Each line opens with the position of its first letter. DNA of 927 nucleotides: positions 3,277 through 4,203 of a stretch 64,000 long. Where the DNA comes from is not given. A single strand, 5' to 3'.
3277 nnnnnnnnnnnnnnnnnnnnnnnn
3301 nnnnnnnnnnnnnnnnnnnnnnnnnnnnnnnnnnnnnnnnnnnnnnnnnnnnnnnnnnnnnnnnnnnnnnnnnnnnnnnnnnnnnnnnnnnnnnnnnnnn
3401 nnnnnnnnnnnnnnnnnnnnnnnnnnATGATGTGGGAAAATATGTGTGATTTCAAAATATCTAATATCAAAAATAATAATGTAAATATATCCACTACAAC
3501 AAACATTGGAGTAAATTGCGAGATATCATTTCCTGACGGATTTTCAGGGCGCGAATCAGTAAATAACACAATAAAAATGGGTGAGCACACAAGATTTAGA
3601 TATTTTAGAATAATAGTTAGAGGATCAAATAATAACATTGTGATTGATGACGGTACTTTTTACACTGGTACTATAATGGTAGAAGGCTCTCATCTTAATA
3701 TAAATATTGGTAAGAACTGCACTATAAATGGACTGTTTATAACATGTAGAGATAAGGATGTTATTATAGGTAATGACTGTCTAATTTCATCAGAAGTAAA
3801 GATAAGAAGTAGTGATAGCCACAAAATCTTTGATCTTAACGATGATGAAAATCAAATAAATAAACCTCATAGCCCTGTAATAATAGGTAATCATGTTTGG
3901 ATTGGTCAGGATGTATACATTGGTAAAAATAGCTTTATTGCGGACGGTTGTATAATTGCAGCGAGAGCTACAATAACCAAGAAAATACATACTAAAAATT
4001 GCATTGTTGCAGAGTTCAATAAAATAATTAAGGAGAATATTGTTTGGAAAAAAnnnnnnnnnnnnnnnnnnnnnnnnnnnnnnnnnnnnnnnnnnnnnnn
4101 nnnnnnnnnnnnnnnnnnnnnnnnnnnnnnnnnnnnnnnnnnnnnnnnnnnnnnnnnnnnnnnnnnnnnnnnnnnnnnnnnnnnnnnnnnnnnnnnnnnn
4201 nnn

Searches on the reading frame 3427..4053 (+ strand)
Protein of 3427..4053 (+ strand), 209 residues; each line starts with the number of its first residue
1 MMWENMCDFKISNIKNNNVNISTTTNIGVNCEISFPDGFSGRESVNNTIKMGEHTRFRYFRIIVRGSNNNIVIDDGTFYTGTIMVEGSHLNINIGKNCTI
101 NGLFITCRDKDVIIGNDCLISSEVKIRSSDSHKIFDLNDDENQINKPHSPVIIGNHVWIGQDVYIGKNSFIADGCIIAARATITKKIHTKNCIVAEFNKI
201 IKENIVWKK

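Call 4: search_protein_families(library=pfam, proteins=[window:3427-4053:+], max_evalue=0.01)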
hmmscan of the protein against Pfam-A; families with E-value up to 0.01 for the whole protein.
window:3427-4053:+ (209 aa): 4 families
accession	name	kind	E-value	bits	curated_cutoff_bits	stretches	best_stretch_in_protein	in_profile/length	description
PF00132.30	Hexapep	-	9.1e-08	31.9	27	1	151-185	2-36/36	Bacterial transferase hexapeptide (six repeats)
PF25084.1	LbH_EIF2B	-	1.8e-05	25.1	54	1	152-205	40-92/105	EIF2B subunit epsilon LbH domain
PF14602.12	Hexapep_2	-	0.00058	20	27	0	150-179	1-28/34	Hexapeptide repeat of succinyl-transferase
PF25247.1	LbH_GLGC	-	0.0075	16.6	27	1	88-132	70-111/135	GLGC left-handed parallel beta-helix domain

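Call 25: find_encoding_contigs(protein=window:3427-4053:+, flank=5000, max_places=10)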
Protein window:3427-4053:+ (209 aa): 24 contigs read that carry it; 10 places shown.
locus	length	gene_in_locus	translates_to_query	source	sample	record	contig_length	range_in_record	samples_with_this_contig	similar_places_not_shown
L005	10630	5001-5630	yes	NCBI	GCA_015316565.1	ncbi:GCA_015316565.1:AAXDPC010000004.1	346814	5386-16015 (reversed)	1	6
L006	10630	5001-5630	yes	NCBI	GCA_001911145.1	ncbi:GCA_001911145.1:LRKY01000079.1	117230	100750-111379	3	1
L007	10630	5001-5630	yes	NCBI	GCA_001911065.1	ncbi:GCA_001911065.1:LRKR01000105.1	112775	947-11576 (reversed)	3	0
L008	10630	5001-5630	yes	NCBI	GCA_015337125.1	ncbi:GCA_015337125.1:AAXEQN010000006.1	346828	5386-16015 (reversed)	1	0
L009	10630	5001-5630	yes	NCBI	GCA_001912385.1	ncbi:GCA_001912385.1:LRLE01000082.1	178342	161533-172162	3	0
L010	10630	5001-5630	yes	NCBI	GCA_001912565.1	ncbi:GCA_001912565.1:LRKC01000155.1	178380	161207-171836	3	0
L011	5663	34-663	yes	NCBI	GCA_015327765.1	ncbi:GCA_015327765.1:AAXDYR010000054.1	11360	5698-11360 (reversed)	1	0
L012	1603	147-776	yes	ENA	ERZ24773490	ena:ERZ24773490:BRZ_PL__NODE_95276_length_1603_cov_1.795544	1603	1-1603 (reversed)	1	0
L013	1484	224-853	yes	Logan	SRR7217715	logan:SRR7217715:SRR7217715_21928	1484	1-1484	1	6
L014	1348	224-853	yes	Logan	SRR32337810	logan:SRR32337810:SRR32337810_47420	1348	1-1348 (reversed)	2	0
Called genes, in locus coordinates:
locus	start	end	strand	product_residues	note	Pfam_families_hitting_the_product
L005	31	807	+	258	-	PF01061:ABC2_membrane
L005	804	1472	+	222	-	PF00005:ABC_tran, PF02463:SMC_N (faint)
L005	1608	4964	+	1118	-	-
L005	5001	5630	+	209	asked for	PF25084:LbH_EIF2B (faint), PF00132:Hexapep (weak)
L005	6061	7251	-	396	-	PF05159:Capsule_synth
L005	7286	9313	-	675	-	PF05159:Capsule_synth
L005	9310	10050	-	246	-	PF02348:CTP_transf_3, PF12804:NTP_transf_3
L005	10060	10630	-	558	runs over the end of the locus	PF02563:Poly_export, PF22461:SLBB_2 (faint), PF10531:SLBB (weak)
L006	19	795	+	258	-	PF01061:ABC2_membrane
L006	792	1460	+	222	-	PF00005:ABC_tran, PF02463:SMC_N (faint)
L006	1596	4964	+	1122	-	-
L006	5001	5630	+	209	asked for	PF25084:LbH_EIF2B (faint), PF00132:Hexapep (weak)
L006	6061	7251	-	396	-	PF05159:Capsule_synth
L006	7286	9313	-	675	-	PF05159:Capsule_synth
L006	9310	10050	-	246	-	PF02348:CTP_transf_3, PF12804:NTP_transf_3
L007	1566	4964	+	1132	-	-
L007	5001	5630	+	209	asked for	PF25084:LbH_EIF2B (faint), PF00132:Hexapep (weak)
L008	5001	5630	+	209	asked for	PF25084:LbH_EIF2B (faint), PF00132:Hexapep (weak)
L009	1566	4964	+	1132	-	-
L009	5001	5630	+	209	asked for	PF25084:LbH_EIF2B (faint), PF00132:Hexapep (weak)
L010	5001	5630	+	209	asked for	PF25084:LbH_EIF2B (faint), PF00132:Hexapep (weak)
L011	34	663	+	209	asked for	PF25084:LbH_EIF2B (faint), PF00132:Hexapep (weak)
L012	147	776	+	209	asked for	PF25084:LbH_EIF2B (faint), PF00132:Hexapep (weak)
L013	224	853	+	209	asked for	PF25084:LbH_EIF2B (faint), PF00132:Hexapep (weak)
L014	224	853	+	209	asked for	PF25084:LbH_EIF2B (faint), PF00132:Hexapep (weak)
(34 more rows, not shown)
